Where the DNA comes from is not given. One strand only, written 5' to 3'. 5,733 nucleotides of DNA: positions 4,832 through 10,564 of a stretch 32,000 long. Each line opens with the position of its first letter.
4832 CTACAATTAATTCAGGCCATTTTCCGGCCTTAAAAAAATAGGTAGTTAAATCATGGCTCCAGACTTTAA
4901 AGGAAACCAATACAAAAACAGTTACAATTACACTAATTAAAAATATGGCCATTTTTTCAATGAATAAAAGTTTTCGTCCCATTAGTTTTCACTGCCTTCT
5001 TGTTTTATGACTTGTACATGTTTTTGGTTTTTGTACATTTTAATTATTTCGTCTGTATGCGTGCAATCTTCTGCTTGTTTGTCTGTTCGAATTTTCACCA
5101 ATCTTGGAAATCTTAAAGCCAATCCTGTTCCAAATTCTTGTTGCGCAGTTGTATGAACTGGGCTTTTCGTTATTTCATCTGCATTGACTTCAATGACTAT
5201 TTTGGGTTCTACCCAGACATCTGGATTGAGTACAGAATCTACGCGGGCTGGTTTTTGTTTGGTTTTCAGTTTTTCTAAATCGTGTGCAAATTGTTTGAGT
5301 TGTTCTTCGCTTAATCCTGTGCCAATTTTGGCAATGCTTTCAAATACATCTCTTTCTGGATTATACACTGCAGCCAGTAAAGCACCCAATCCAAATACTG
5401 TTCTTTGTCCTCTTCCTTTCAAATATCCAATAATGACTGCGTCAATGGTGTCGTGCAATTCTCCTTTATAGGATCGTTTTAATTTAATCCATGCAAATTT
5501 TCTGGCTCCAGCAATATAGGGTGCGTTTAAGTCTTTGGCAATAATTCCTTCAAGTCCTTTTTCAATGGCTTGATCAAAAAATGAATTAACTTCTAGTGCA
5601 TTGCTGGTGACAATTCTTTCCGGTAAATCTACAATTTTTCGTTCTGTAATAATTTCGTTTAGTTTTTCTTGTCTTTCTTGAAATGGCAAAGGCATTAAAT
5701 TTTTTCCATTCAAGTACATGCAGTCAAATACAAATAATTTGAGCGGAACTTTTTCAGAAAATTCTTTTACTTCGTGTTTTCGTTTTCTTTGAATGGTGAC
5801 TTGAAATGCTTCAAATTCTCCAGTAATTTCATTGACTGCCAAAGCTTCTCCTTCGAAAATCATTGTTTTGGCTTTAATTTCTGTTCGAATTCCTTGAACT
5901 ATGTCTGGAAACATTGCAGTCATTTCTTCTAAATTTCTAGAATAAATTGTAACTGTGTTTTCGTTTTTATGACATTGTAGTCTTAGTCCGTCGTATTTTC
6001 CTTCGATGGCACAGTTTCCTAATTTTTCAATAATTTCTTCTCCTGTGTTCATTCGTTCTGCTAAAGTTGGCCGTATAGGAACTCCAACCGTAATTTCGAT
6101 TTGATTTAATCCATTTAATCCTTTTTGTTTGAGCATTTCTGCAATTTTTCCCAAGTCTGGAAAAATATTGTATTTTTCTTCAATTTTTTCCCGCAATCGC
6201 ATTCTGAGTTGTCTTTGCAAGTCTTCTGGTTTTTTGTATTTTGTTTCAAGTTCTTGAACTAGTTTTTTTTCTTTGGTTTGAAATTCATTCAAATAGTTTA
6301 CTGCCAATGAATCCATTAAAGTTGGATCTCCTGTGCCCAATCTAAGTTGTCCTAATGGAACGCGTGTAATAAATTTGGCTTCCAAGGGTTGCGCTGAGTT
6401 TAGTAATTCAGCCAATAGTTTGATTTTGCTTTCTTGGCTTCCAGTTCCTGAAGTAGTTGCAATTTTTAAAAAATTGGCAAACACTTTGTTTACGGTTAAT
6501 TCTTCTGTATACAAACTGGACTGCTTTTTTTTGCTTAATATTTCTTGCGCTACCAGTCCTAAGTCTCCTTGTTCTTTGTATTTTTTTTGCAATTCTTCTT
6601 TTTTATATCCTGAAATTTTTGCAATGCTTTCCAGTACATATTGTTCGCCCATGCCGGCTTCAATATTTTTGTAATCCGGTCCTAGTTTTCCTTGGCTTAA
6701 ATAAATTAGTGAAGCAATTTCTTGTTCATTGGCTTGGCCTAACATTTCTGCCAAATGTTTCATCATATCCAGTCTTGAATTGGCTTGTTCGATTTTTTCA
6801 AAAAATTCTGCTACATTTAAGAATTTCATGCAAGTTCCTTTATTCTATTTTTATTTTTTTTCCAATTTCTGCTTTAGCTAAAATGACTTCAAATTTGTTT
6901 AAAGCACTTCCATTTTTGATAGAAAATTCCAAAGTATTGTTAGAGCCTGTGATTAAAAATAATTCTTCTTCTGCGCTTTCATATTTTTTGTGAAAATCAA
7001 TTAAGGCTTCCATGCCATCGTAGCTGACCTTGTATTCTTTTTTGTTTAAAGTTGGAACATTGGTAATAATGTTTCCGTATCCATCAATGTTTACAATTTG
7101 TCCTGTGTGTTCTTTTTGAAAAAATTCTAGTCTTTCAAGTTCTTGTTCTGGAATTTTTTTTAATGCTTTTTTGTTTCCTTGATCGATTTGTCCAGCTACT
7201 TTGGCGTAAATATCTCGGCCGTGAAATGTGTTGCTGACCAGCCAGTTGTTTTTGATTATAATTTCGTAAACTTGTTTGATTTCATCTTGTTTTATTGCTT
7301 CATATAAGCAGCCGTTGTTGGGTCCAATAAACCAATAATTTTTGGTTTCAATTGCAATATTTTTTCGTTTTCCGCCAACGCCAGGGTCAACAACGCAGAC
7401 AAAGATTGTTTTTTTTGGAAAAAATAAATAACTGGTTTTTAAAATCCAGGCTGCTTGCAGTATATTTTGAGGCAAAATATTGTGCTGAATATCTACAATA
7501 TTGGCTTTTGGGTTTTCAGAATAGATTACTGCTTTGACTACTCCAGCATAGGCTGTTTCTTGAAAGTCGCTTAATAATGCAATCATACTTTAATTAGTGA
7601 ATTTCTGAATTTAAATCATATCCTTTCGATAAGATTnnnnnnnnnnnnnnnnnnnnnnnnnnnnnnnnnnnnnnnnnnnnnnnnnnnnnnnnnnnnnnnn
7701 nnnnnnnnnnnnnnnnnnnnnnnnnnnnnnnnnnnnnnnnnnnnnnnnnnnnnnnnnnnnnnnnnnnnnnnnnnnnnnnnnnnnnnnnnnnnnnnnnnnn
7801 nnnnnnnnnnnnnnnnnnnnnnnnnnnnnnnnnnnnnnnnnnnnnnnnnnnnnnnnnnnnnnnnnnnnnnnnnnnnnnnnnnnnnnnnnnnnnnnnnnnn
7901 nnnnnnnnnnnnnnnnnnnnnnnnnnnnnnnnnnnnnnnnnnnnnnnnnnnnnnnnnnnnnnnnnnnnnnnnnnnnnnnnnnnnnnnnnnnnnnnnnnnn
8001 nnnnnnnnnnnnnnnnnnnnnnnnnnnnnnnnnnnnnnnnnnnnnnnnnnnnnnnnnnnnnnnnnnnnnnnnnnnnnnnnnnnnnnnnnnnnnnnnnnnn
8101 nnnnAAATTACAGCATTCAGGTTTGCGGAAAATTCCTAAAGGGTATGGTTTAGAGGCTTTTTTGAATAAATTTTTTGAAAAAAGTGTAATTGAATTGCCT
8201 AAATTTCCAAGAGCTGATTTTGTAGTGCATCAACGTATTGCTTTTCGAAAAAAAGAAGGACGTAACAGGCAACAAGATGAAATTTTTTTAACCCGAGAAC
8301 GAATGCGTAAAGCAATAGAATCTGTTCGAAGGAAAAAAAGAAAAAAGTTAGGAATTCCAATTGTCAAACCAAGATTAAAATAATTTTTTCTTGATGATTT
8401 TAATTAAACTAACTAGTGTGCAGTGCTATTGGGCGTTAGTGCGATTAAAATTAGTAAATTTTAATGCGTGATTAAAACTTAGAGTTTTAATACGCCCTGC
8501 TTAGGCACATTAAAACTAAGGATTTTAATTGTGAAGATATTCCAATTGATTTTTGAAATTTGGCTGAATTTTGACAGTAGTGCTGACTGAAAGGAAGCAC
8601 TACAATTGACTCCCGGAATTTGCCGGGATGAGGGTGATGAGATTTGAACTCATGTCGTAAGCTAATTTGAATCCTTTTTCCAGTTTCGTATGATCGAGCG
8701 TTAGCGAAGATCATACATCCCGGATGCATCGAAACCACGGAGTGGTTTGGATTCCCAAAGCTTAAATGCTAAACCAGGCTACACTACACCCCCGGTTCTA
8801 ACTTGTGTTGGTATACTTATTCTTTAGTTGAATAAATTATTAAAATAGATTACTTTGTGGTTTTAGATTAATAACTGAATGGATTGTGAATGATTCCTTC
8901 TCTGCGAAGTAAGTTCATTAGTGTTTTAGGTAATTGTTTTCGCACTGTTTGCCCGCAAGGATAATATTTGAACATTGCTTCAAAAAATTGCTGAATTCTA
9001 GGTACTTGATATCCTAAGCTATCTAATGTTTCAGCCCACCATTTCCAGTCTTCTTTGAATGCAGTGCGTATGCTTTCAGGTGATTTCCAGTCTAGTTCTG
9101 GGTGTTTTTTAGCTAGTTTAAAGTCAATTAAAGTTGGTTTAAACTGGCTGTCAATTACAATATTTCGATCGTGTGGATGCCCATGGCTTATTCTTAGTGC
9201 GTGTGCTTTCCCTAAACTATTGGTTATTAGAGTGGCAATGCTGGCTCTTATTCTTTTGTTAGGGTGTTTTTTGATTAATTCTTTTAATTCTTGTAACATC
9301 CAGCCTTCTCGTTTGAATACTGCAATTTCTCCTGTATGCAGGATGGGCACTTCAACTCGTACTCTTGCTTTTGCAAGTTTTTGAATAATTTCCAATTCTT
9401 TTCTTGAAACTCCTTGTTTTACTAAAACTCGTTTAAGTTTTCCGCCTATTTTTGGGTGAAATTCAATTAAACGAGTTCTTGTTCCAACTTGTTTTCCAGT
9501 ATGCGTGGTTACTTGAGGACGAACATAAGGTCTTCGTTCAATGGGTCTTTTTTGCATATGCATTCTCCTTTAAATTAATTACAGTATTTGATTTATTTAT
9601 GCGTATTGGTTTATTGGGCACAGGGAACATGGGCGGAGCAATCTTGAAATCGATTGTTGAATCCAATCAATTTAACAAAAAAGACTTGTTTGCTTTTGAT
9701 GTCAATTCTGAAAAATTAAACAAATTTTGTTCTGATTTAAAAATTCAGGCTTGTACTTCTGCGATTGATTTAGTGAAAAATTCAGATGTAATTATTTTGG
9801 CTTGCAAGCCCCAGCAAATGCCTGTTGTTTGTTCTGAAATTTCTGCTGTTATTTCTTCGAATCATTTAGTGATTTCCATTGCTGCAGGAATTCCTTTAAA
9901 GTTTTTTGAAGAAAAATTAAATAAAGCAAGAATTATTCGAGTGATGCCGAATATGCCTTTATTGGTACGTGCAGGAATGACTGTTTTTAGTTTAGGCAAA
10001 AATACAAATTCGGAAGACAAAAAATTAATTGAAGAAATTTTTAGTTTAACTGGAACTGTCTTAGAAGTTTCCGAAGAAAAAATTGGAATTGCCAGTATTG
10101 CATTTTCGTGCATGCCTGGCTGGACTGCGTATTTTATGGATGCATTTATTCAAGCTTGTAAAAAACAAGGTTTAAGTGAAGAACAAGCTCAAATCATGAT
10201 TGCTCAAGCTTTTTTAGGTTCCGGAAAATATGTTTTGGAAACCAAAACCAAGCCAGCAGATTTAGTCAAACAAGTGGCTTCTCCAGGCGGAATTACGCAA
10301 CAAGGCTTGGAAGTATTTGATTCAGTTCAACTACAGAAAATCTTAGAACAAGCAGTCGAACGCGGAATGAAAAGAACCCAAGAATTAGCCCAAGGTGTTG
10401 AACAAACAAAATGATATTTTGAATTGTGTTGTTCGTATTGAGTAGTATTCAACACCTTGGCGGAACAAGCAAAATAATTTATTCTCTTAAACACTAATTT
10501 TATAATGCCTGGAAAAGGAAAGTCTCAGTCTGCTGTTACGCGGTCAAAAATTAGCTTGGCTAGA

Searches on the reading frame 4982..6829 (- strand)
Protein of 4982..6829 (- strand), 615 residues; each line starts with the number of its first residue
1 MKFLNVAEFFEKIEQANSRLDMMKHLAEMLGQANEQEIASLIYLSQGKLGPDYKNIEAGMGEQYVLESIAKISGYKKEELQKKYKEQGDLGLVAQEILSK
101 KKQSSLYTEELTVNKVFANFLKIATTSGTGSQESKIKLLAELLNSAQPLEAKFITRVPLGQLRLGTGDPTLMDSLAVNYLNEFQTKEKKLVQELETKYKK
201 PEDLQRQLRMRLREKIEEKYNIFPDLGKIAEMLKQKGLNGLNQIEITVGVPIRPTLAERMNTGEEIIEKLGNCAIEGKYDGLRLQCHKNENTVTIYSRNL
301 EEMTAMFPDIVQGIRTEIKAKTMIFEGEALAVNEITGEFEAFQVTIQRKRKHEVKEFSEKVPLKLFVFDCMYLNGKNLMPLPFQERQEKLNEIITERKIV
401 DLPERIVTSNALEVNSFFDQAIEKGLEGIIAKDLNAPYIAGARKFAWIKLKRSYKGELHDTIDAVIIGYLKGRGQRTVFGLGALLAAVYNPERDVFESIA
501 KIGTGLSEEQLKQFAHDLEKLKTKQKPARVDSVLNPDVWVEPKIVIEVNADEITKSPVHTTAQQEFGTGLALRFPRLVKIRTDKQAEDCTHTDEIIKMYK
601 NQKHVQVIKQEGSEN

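Call 10: search_protein_families(library=pfam, proteins=[window:4982-6829:-], max_evalue=0.001)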
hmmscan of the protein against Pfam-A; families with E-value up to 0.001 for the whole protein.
window:4982-6829:- (615 aa): 3 families
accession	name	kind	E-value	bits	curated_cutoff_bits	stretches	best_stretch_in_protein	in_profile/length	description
PF01068.26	DNA_ligase_A_M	-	8e-55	186.1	26.2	1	254-451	1-204/204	ATP dependent DNA ligase domain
PF04675.19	DNA_ligase_A_N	-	3.1e-41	141.9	24.6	1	3-176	2-174/174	DNA ligase N terminus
PF04679.21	DNA_ligase_A_C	-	1.7e-21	76.9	27.5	1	481-584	5-94/94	ATP dependent DNA ligase C terminal region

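Call 49: list_cluster_members(proteins=[window:4982-6829:-, window:1821-3149:-, window:21047-22525:+, window:30523-31665:-, window:3206-3922:+, window:16245-17486:+, window:19915-21033:+, window:26967-27650:-, window:11423-12331:+, window:15049-16191:+])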
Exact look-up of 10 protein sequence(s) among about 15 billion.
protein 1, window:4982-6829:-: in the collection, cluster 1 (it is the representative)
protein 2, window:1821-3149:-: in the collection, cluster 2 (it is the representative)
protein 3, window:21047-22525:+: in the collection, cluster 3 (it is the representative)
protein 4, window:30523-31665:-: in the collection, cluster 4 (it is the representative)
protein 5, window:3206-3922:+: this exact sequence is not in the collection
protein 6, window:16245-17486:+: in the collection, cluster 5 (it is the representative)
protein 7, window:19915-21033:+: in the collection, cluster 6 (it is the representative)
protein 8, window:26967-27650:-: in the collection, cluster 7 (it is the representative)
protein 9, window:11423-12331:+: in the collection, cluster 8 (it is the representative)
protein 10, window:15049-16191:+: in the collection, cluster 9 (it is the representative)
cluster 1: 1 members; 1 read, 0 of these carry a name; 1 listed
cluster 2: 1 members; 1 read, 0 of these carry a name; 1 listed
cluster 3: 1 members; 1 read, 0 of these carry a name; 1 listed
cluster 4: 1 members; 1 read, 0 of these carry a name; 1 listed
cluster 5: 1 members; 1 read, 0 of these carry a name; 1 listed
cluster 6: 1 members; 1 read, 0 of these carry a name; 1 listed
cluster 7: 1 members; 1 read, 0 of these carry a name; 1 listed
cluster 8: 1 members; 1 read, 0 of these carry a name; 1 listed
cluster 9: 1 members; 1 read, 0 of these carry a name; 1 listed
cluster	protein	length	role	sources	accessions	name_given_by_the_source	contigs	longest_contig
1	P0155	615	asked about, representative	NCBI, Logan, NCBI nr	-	-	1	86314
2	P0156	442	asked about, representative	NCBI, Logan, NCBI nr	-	-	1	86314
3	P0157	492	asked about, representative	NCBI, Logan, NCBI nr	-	-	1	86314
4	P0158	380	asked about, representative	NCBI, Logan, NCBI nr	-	-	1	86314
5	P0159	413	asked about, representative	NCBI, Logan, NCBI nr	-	-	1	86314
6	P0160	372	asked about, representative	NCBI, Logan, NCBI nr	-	-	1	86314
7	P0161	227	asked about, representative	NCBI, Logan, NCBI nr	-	-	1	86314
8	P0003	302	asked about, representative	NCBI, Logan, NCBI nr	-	-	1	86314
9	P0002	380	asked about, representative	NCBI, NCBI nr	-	-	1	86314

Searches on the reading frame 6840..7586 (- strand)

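Call 10: search_protein_families(library=pfam, proteins=[window:6840-7586:-], max_evalue=0.001)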
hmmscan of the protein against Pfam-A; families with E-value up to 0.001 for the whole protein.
window:6840-7586:- (248 aa): 2 families
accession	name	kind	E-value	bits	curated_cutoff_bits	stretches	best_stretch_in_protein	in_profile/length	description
PF01887.21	SAM_HAT_N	-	8.8e-48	162.2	26.3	1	2-139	1-140/145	SAM hydroxide adenosyltransferase N-terminal domain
PF20257.3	SAM_HAT_C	-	4.5e-11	43.3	25.5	1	162-234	1-77/84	SAM hydroxide adenosyltransferase C-terminal domain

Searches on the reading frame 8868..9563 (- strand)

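Call 10: search_protein_families(library=pfam, proteins=[window:8868-9563:-], max_evalue=0.001)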
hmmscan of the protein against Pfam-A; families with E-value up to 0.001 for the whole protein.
window:8868-9563:- (231 aa): 1 family
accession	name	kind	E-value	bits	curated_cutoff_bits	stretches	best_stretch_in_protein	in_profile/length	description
PF01163.29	RIO1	-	0.00047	20.3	22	1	50-149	52-149/187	RIO domain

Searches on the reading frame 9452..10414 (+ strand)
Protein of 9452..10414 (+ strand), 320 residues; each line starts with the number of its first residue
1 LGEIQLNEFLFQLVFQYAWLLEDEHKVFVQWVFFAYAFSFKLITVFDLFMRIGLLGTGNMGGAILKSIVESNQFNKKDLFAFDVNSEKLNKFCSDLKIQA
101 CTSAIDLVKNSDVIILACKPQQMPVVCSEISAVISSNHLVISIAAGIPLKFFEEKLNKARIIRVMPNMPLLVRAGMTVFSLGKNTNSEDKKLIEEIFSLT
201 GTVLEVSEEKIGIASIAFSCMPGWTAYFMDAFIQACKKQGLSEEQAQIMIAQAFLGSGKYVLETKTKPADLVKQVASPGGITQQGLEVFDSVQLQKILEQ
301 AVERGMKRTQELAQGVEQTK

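Call 4: search_protein_families(library=pfam, proteins=[window:9452-10414:+], max_evalue=10)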
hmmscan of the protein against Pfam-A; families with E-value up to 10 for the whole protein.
window:9452-10414:+ (320 aa): 13 families
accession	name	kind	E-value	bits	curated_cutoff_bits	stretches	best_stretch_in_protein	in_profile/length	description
PF14748.11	P5CR_dimer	-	2e-25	89.5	25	1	208-312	1-105/105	Pyrroline-5-carboxylate reductase dimerisation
PF03807.23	F420_oxidored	-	2.4e-19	70.1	21.6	1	51-146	1-94/94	NADP oxidoreductase coenzyme F420-dependent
PF03446.21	NAD_binding_2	-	5.2e-06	27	21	1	51-141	1-90/161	NAD binding domain of 6-phosphogluconate dehydrogenase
PF01210.29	NAD_Gly3P_dh_N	-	0.00037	20.9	23.1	1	53-158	3-111/158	NAD-dependent glycerol-3-phosphate dehydrogenase N-terminus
PF02423.21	OCD_Mu_crystall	-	0.00047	19.7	24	1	51-130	131-214/314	Ornithine cyclodeaminase/mu-crystallin family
PF02629.25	CoA_binding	-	0.0032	18.6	22.3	1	51-130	5-83/97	CoA binding domain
PF01408.29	GFO_IDH_MocA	-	0.0053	17.9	24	1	50-122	1-74/120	Oxidoreductase family, NAD-binding Rossmann fold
PF01118.30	Semialdhyde_dh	-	0.0075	17.1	26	1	51-122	1-78/121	Semialdehyde dehydrogenase, NAD binding domain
PF01488.26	Shikimate_DH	-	0.018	15.5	24.3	1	51-143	14-111/138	Shikimate / quinate 5-dehydrogenase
PF00574.28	CLP_protease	-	0.021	15.1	20.2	1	261-296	39-74/182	Clp protease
PF02153.23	PDH_N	-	0.022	14.7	26.5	1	82-144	17-79/154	Prephenate dehydrogenase, nucleotide-binding domain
PF02558.23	ApbA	-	0.086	12.9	22.2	1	97-147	44-103/150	Ketopantoate reductase PanE/ApbA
PF20777.4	KH_SLS1_2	-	0.088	13.6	27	1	186-217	12-49/63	SLS1 protein second KH domain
